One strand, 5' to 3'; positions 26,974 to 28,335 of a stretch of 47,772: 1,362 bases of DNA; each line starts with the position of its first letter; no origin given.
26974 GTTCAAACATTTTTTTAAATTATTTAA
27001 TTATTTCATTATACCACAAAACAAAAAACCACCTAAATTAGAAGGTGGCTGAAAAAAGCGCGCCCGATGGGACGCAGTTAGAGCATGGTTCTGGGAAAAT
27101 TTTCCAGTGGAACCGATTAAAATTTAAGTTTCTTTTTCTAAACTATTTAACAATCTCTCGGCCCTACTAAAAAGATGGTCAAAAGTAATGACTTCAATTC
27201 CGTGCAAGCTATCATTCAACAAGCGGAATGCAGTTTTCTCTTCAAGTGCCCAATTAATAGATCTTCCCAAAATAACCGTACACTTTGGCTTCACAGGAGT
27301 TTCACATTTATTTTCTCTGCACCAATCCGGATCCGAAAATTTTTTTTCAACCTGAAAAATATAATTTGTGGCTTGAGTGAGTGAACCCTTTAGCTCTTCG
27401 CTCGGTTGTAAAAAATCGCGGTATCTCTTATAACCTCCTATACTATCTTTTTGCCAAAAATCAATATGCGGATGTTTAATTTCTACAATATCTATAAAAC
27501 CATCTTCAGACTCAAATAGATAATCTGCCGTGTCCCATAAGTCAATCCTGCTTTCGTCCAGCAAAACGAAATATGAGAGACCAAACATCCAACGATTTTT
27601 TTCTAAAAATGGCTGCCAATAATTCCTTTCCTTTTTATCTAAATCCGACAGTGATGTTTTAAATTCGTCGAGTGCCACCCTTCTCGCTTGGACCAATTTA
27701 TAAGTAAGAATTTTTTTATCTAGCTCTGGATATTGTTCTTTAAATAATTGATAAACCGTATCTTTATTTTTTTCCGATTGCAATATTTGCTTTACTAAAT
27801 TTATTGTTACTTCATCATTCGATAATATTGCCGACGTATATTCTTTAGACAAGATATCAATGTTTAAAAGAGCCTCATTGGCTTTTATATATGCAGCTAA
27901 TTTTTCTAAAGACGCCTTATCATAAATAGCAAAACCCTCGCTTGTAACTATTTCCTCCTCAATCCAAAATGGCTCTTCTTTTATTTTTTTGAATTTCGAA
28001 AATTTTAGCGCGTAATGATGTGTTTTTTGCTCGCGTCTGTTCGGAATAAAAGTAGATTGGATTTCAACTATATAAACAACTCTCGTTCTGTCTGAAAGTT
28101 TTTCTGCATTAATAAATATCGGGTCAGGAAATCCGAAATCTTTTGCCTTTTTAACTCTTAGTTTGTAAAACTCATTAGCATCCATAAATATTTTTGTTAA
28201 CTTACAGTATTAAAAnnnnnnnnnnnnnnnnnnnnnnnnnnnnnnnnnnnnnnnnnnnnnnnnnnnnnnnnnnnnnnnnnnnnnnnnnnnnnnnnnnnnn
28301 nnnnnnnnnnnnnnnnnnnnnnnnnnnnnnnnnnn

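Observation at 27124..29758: Four-gene cassette ending in a Shedu-type nuclease, immediately downstream of a tRNA cluster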

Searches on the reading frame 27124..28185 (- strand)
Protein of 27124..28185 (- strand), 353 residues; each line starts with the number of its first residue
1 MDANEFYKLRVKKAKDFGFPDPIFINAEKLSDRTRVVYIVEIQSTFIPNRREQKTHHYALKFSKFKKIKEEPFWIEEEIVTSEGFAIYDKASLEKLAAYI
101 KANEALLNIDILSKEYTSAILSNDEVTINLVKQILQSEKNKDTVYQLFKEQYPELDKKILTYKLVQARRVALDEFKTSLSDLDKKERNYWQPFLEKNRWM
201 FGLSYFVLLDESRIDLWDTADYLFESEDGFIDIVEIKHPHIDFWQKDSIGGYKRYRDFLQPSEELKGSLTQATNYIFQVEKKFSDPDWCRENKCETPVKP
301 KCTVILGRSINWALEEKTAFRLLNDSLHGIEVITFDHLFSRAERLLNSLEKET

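Call 4: search_protein_families(library=pfam, proteins=[window:27124-28185:-], max_evalue=1)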
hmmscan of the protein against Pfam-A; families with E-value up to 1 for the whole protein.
window:27124-28185:- (353 aa): 2 families
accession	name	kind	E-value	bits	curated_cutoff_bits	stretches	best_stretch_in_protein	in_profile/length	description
PF14082.12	SduA_C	-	9e-18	65.4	27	1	185-338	3-158/159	Shedu protein SduA, C-terminal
PF05273.18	Pox_RNA_Pol_22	-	0.082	13.1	25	1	104-163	97-156/184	Poxvirus RNA polymerase 22 kDa subunit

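Call 5: search_protein_families(library=padloc, proteins=[window:27124-28185:-], max_evalue=1)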
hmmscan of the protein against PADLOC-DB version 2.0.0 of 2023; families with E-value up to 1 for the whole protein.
window:27124-28185:- (353 aa): 20 families
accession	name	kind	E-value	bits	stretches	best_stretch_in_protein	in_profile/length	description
PDLC00385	SduA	-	1.1e-51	174.1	1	41-347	19-315/319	DUF4263 domain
PDLC00402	SduA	-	2.1e-27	94.1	1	40-351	35-336/354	DUF4263 domain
PDLC00391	SduA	-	1.4e-22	78.4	1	105-346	130-399/402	DUF4263 domain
PDLC00390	SduA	-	6.6e-22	76.1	1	121-347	108-335/339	DUF4263 domain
PDLC00399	SduA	-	2.5e-16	58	1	97-351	112-373/375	DUF4263 domain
PDLC00394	SduA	-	4.3e-16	57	2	233-351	263-388/392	DUF4263 domain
PDLC00384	SduA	-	3.1e-15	53.9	1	219-352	334-462/476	DUF4263 domain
PDLC00389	SduA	-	1.4e-14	52.5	1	66-352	124-379/383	DUF4263 domain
PDLC00388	SduA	-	3.7e-14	50.6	1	164-352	199-399/402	DUF4263 domain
PDLC00400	SduA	-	2.5e-13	48.1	1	218-350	170-297/308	DUF4263 domain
PDLC00380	SduA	-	1.6e-11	41.4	1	220-350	344-469/480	DUF4263 domain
PDLC00405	SduA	-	2.9e-10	38.2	1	174-350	146-313/323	DUF4263 domain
PDLC00406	SduA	-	1.4e-09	36.4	1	228-347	208-323/326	DUF4263 domain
PDLC00393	SduA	-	2.2e-09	35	1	255-351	355-453/455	DUF4263 domain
PDLC00401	SduA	-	3e-09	34.8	1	159-348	215-399/404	DUF4263 domain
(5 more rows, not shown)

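Call 6: search_protein_families(library=ncbifam, proteins=[window:27124-28185:-], max_evalue=1)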
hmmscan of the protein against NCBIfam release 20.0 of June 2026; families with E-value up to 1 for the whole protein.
window:27124-28185:- (353 aa): 1 family
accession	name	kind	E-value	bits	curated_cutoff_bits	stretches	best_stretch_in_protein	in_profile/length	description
TIGR00741.1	yfiA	equivalog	0.085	13.3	40.9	1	82-163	13-92/102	ribosome hibernation-promoting factor, HPF/YfiA family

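Call 11: find_encoding_contigs(protein=window:27124-28185:-, flank=10000, max_places=10)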
Protein window:27124-28185:- (353 aa): 2 contigs read that carry it; 2 places shown.
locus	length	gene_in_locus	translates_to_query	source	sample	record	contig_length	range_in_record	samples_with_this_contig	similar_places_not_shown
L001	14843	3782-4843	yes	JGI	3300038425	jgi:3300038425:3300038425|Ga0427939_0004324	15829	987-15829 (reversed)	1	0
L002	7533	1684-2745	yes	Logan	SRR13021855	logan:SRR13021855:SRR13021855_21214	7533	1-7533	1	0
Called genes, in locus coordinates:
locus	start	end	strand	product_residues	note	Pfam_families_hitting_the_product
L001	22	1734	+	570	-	PF00009:GTP_EFTU, PF00071:Ras (weak), PF22042:EF-G_D2 (faint), PF03144:GTP_EFTU_D2, PF14492:EFG_III, PF00679:EFG_C, PF06421:LepA_C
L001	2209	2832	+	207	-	-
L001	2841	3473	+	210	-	PF13643:DUF4145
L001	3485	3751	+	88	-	-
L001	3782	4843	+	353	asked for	PF14082:SduA_C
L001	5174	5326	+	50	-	-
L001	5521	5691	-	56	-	-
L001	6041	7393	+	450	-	PF00156:Pribosyltran, PF01048:PNP_UDP_1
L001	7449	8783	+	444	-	PF04055:Radical_SAM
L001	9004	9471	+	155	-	-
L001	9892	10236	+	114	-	-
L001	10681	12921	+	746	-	PF01326:PPDK_N, PF00391:PEP-utilizers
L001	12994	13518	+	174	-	PF01451:LMWPc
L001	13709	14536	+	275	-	PF03437:BtpA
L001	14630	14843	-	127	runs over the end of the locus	PF00903:Glyoxalase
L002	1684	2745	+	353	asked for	PF14082:SduA_C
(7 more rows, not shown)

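Call 13: find_homologous_proteins(query=window:27124-28185:-, max_evalue=1e-10)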
Query window:27124-28185:- (353 aa): 98 proteins with E <= 1e-10 among 2600 candidates.
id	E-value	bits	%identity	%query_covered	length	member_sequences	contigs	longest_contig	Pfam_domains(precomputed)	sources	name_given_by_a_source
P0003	3.1e-233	791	100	100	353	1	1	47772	PF14082.13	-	-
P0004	9.5e-208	707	88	100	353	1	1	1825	PF14082.13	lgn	-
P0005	1.4e-205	700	87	100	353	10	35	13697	PF14082.13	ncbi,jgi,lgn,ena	-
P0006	5.4e-205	698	85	100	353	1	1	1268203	PF14082.13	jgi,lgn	jgi:hypothetical protein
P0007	9.5e-205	697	87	100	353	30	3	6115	PF14082.13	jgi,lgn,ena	-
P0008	5.0e-204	695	86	100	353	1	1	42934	PF14082.13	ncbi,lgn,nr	ncbi:MAG: DUF4263 domain-containing protein [bacterium]|nr:DUF4263 domain-containing protein [bacter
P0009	2.3e-202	689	84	100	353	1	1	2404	PF14082.13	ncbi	-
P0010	1.9e-200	683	84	100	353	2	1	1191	PF14082.13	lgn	-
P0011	5.7e-200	682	84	100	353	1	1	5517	PF14082.13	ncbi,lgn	-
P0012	2.5e-199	679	83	100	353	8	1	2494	PF14082.13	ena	-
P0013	2.6e-199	679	83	100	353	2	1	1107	PF14082.13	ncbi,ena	ncbi:MAG: Shedu anti-phage system protein SduA domain-containing protein [Patescibacteria group bact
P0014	1.1e-198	677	84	100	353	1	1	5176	PF14082.13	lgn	-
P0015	3.1e-198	676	83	100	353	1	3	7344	PF14082.13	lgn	-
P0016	5.5e-198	675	83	100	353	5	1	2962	PF14082.13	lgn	-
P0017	6.7e-198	675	82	100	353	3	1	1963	PF14082.13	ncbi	-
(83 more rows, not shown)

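Call 16: find_related_loci(query=A1, collection=genome_contigs, flank=8000)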
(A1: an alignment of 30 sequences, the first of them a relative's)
Query A1 (353 aa) in genome_contigs; peptide patterns used: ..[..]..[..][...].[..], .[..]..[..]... (x = any residue, [..] = any of these).
223 stretches matched a pattern; 22 encode a relative of the query (tblastn E <= 1e-3); 22 distinct loci.
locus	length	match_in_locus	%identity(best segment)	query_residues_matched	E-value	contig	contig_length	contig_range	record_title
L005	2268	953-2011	87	1-353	0e+0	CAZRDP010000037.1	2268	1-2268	MAG TPA_asm: Candidatus Woesearchaeota archaeon isolate SRP239243_co1_214 genome assembly, contig: NODE_81743_length_226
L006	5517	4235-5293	84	1-353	0e+0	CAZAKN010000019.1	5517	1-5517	MAG TPA_asm: uncultured Gammaproteobacteria bacterium isolate SRP141376_co4_205 genome assembly, contig: NODE_23924_leng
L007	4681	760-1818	81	1-353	0e+0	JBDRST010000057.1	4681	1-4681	MAG: bacterium isolate MEGAHIT-group-3.28 k141_500420, whole genome shotgun sequence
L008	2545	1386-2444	81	1-353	0e+0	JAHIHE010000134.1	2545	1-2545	MAG: Patescibacteria group bacterium isolate KR11_N3.mb.38 KR11_N3.mb.38_k141_279075, whole genome shotgun sequence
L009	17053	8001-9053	82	1-353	0e+0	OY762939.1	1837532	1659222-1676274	MAG: Endomicrobiaceae bacterium isolate b7fdffbc-12ed-482e-887b-d6703ec4e3ab genome assembly, chromosome: 1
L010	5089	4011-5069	81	1-353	0e+0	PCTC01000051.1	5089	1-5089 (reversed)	MAG: Candidatus Roizmanbacteria bacterium CG22_combo_CG10-13_8_21_14_all_34_12 CG22_scaffold_16435_c, whole genome shotg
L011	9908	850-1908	80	1-353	0e+0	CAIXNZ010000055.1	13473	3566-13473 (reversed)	Candidatus Falkowbacteria bacterium isolate AlinenSediments_bin-2611 genome assembly, contig: bin-2611:055/128, whole ge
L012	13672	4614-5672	75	1-353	0e+0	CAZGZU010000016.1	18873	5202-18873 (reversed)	MAG TPA_asm: uncultured Candidatus Saccharibacteria bacterium isolate binchicken_co178_102 genome assembly, contig: NODE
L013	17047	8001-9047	74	1-349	0e+0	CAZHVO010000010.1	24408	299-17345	MAG TPA_asm: uncultured Planctomycetia bacterium isolate SRP178699_co2_518 genome assembly, contig: NODE_1234_length_244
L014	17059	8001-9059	81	1-353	0e+0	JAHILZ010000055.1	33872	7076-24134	MAG: Patescibacteria group bacterium isolate KR13_N2.mb.46 KR13_N2.mb.46_k141_213401, whole genome shotgun sequence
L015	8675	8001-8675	70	1-222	4e-103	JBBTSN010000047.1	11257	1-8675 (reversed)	MAG: Patescibacteria group bacterium isolate H41-bin180_1 H41_bin180_1_000000000047, whole genome shotgun sequence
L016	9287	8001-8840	31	47-346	1e-36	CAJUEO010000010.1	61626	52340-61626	MAG TPA_asm: uncultured Christensenella sp. isolate MGBC129263 genome assembly, contig: MGBC129263.10, whole genome shot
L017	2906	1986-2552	37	155-345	1e-35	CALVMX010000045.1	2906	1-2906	MAG: uncultured Clostridia bacterium isolate BRZ_EA__bin76 genome assembly, contig: BRZ_EA__NODE_39255_length_2906_cov_3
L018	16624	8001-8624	35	131-346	4e-34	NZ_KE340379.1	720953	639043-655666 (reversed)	Acinetobacter colistiniresistens strain NIPH 2036 acVBK-supercont1.4, whole genome shotgun sequence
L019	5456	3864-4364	36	168-341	3e-34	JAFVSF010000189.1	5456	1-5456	MAG: Clostridia bacterium isolate RGIG5347 Sheep_Colon-3__c679631, whole genome shotgun sequence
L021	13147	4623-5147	36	171-351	5e-33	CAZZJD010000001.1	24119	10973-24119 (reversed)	MAG TPA_asm: uncultured Chitinophagaceae bacterium isolate SRP124364_co1_353 genome assembly, contig: NODE_1847_length_2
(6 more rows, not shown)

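Call 17: find_related_loci(query=A1, collection=metagenome_contigs, flank=8000)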
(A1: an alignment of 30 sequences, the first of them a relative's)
Query A1 (353 aa) in metagenome_contigs; peptide patterns used: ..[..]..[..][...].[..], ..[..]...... (x = any residue, [..] = any of these).
344 stretches matched a pattern; 47 encode a relative of the query (tblastn E <= 1e-3); 46 distinct loci.
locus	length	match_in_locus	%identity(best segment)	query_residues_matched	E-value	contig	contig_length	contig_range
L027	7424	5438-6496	88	1-353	0e+0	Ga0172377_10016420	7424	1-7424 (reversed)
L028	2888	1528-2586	88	1-353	0e+0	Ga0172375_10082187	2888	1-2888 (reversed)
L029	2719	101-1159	87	1-353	0e+0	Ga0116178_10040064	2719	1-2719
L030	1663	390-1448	87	1-353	0e+0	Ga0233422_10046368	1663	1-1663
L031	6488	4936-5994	87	1-353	0e+0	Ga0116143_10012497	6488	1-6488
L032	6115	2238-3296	87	1-353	0e+0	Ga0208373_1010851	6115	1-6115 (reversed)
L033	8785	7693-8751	86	1-353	0e+0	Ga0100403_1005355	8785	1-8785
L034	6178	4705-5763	83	1-353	0e+0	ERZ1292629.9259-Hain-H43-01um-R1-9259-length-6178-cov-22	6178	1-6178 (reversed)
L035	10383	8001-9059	82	1-353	0e+0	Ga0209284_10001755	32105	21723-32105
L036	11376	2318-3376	81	1-353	0e+0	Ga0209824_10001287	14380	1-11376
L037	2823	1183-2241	81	1-353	0e+0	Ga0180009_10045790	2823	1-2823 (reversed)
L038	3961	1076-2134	81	1-353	0e+0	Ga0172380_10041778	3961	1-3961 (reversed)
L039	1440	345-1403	81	1-353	0e+0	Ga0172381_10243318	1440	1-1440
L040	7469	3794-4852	81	1-353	0e+0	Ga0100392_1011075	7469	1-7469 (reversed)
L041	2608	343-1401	81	1-353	0e+0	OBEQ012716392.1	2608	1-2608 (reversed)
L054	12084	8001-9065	75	1-353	0e+0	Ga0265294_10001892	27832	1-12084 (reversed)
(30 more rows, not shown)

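Call 23: search_protein_families(library=pfam, proteins=[L027:4269-5441:+, L027:2831-4264:+, L027:326-2818:+, L033:4687-7677:+, L010:1912-3738:-, L014:5485-7968:+, L006:1805-4201:+, L006:150-1802:+, L054:6756-7925:+, L054:5647-6759:+], max_evalue=0.00001)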
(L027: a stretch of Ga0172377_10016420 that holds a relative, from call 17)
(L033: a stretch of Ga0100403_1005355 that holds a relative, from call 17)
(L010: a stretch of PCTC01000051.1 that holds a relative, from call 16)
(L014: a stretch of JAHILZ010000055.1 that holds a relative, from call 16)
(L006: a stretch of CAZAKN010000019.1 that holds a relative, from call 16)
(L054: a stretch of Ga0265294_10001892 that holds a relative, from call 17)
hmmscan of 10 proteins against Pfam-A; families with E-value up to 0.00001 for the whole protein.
L027:4269-5441:+ (390 aa): 1 family
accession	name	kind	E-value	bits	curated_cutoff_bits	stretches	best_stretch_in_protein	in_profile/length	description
PF01420.25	Methylase_S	-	2.1e-17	64.3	22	2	52-166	53-162/168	Type I restriction modification DNA specificity domain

L027:2831-4264:+ (477 aa): 3 families
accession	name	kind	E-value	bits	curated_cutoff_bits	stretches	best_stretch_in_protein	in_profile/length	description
PF02384.22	N6_Mtase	-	1.3e-57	196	20.4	1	147-447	6-309/311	N-6 DNA Methylase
PF12161.14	HsdM_N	-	9.7e-17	62.3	24.5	1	6-131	1-133/135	HsdM N-terminal domain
PF07669.17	Eco57I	-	8.5e-09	36.2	25.3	1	255-352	69-165/171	Eco57I restriction-modification methylase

L027:326-2818:+ (830 aa): 8 families
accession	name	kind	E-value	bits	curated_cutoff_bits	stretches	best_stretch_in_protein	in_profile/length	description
PF04851.21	ResIII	-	1.2e-43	149.3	22.5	1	156-309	3-163/164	Type III restriction enzyme, res subunit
PF18766.7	SWI2_SNF2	-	1.3e-21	77.7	26.7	1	160-367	1-208/221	SWI2/SNF2 ATPase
PF08463.15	EcoEI_R_C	-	3.1e-19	70.1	24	1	674-828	1-163/163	EcoEI R protein C-terminal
PF13620.12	CarboxypepD_reg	-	1e-11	45.4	32.3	1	559-637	2-81/82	Carboxypeptidase regulatory-like domain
PF13715.12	CarbopepD_reg_2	-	6.7e-11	42.5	32.2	1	560-638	2-77/88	CarboxypepD_reg-like domain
PF00270.35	DEAD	-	4.6e-10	39.9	26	1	167-310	6-162/167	DEAD/DEAH box helicase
PF00271.37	Helicase_C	-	1.3e-07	32.3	23.5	1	407-518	6-109/110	Helicase conserved C-terminal domain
PF04313.20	HSDR_N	-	2.3e-06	28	25.1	0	47-107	122-178/198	Type I restriction enzyme R protein N terminus (HSDR_N)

L033:4687-7677:+ (996 aa): 3 families
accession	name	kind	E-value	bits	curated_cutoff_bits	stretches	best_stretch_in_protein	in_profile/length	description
PF02384.22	N6_Mtase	-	3.7e-43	148.5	20.4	1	157-460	3-294/311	N-6 DNA Methylase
PF01420.25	Methylase_S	-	1.8e-17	64.5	22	1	867-973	55-159/168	Type I restriction modification DNA specificity domain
PF07669.17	Eco57I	-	1.1e-09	39.1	25.3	1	290-378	76-171/171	Eco57I restriction-modification methylase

L010:1912-3738:- (608 aa): 1 family
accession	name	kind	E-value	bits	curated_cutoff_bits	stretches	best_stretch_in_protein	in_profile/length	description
PF02384.22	N6_Mtase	-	4.6e-31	108.7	20.4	1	285-527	4-253/311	N-6 DNA Methylase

L014:5485-7968:+ (827 aa): 1 family
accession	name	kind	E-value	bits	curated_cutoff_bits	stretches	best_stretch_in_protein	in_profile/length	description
PF01555.25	N6_N4_Mtase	-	6e-31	108.5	26.7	1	152-478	1-213/221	DNA methylase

L006:1805-4201:+ (798 aa): 2 families
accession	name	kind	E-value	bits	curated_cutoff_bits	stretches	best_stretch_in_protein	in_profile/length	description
PF04851.21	ResIII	-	4.9e-22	79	22.5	1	5-196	3-163/164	Type III restriction enzyme, res subunit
PF18766.7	SWI2_SNF2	-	8.5e-10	39.1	26.7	1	13-197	5-157/221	SWI2/SNF2 ATPase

L006:150-1802:+ (550 aa): 1 family
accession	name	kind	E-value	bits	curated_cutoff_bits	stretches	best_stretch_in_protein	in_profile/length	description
PF01555.25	N6_N4_Mtase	-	2.7e-41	142.4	26.7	1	95-394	1-213/221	DNA methylase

L054:6756-7925:+ (389 aa): 2 families
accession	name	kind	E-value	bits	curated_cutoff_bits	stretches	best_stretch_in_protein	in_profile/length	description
PF03235.19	GmrSD_N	-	5.4e-19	69.5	33.2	1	36-165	12-198/199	GmrSD restriction endonuclease, N-terminal domain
PF01844.29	HNH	-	3.3e-07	30.8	21.4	1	336-389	1-47/47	HNH endonuclease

L054:5647-6759:+ (370 aa): 1 family
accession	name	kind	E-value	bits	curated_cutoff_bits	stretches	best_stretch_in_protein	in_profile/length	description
PF13651.11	EcoRI_methylase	-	1.4e-127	426.3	26.4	1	5-368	1-345/345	Adenine-specific methyltransferase EcoRI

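Call 36: search_protein_families(library=phrogs, proteins=[window:27124-28185:-], max_evalue=0.1)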
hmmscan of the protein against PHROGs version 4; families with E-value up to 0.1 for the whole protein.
window:27124-28185:- (353 aa): 3 families
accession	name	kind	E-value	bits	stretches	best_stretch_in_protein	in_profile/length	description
phrog_6203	-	unknown function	3.9e-05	23.4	1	91-215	378-500/644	-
phrog_38147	-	unknown function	8e-05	22.6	1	255-350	355-452/454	-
phrog_18241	-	unknown function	0.00024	21.2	1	227-349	273-404/406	-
